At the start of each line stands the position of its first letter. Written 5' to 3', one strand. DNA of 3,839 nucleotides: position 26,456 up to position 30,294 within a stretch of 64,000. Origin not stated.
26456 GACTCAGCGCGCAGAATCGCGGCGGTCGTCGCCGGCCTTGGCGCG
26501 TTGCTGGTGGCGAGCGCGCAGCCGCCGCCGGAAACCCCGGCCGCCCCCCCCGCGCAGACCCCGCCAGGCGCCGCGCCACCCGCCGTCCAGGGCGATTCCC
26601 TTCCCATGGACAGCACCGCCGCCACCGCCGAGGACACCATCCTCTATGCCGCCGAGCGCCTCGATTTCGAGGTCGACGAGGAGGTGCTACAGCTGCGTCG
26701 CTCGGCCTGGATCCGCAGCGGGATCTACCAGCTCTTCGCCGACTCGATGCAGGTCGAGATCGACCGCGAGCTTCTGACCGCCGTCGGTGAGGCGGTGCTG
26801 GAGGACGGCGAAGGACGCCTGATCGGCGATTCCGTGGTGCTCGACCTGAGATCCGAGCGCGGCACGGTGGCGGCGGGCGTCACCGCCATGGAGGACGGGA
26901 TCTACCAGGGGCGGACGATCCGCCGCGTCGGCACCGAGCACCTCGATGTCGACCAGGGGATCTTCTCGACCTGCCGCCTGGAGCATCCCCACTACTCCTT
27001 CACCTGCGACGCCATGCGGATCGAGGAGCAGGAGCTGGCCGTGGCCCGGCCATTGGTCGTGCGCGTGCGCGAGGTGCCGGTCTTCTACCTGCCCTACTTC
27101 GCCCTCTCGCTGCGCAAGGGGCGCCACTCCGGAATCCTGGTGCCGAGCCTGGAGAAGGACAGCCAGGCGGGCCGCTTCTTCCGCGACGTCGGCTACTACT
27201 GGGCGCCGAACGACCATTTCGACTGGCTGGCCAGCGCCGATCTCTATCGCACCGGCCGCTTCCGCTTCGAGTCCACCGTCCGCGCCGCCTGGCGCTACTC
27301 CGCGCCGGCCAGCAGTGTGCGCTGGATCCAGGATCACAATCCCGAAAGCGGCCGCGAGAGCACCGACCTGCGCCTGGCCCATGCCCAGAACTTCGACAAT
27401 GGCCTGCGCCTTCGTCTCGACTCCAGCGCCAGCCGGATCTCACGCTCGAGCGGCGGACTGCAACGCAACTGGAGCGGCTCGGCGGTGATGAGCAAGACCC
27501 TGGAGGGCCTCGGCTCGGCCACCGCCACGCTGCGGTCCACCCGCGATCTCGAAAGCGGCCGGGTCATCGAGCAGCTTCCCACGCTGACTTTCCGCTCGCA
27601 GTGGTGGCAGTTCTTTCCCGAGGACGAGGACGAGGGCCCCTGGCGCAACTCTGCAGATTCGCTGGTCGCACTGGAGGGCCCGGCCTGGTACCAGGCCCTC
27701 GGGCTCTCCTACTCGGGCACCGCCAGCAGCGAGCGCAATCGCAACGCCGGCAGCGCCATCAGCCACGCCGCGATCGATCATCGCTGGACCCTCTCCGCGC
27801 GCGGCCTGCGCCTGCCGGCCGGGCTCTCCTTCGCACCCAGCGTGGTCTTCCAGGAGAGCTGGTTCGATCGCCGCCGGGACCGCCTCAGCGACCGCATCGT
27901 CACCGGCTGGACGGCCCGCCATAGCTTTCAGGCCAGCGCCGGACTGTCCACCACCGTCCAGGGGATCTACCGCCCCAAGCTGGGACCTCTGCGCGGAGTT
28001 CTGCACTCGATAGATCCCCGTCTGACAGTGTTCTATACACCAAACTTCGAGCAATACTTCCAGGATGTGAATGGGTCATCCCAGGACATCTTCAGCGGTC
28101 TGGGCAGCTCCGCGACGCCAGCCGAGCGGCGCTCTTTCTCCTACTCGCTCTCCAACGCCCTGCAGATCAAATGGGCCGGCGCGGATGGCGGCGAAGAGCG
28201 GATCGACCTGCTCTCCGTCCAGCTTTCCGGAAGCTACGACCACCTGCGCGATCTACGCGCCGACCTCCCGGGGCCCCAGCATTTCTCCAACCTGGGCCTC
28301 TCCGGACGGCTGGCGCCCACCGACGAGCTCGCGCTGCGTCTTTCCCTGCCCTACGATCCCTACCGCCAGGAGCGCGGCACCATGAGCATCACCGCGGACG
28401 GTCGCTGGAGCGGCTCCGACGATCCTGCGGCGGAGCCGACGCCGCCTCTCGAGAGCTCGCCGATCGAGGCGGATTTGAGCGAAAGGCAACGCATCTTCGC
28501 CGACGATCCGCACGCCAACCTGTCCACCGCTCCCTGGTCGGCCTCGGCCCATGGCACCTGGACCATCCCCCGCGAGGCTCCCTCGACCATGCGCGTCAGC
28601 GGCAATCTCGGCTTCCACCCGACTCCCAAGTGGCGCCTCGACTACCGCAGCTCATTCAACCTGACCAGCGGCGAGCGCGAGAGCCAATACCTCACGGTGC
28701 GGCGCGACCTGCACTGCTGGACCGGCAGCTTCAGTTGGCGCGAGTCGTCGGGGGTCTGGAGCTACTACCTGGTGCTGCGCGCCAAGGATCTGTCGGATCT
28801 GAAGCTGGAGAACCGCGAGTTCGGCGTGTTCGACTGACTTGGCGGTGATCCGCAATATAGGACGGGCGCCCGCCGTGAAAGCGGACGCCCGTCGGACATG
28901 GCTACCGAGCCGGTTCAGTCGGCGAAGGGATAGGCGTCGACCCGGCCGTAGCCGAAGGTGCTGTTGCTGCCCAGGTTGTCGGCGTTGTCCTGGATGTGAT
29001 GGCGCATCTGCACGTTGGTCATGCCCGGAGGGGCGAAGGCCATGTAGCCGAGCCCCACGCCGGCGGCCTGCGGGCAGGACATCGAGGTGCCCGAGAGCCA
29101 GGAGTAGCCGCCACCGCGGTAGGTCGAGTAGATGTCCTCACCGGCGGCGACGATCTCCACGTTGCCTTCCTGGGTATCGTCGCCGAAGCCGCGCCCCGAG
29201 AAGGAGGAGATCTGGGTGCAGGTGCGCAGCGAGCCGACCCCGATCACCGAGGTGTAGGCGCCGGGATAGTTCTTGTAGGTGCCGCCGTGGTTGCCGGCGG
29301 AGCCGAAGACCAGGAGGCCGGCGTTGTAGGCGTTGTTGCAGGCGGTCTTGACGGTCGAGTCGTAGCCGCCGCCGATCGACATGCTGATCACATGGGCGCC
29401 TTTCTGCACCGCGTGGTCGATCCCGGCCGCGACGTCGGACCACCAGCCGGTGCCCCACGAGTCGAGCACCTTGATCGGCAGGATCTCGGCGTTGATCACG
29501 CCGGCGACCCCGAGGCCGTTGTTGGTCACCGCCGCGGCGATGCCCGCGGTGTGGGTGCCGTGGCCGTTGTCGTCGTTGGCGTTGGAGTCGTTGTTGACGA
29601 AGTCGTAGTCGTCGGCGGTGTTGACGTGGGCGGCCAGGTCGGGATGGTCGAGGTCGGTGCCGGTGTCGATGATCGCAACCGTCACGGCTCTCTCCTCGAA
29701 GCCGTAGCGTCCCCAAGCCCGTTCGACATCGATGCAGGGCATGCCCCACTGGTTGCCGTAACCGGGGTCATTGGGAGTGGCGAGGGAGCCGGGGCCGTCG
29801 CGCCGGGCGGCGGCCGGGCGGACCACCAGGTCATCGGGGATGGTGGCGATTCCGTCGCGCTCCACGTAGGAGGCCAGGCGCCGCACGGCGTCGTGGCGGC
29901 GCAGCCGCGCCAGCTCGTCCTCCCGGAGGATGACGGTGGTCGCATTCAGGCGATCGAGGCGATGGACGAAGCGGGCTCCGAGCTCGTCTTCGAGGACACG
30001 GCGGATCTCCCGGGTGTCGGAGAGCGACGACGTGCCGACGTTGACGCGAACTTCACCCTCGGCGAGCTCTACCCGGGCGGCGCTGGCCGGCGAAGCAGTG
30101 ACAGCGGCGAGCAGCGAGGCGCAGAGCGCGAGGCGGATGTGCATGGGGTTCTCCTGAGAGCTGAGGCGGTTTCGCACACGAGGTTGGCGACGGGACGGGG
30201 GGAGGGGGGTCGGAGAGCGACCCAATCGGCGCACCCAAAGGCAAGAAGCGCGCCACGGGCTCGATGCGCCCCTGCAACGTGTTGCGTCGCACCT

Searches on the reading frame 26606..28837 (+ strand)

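Call 28: search_protein_families(library=pfam, proteins=[window:26606-28837:+], max_evalue=0.001)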
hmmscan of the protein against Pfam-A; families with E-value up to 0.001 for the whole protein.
window:26606-28837:+ (743 aa): 1 family
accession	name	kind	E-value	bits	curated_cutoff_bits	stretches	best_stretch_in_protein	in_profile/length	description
PF19838.5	LptD_2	-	3.2e-45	155.1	22.5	1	146-586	2-464/464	LptD protein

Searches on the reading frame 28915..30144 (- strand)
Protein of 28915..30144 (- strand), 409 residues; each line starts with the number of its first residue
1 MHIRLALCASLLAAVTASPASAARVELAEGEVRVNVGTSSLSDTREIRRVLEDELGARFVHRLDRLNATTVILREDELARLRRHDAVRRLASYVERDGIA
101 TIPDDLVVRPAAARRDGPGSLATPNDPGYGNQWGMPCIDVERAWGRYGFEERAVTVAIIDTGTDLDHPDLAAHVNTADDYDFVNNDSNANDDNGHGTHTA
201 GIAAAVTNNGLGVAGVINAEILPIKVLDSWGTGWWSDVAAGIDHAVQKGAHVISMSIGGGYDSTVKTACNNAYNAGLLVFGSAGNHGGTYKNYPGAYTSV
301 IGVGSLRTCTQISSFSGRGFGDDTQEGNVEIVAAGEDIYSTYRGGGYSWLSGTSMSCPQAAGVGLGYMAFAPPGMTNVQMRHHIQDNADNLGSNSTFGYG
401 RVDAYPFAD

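Call 28: search_protein_families(library=pfam, proteins=[window:28915-30144:-], max_evalue=0.001)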
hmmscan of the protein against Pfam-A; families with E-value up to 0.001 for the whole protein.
window:28915-30144:- (409 aa): 1 family
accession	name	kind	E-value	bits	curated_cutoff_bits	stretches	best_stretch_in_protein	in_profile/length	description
PF00082.27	Peptidase_S8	-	2.6e-48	165.2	21.8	1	152-400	2-288/288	Subtilase family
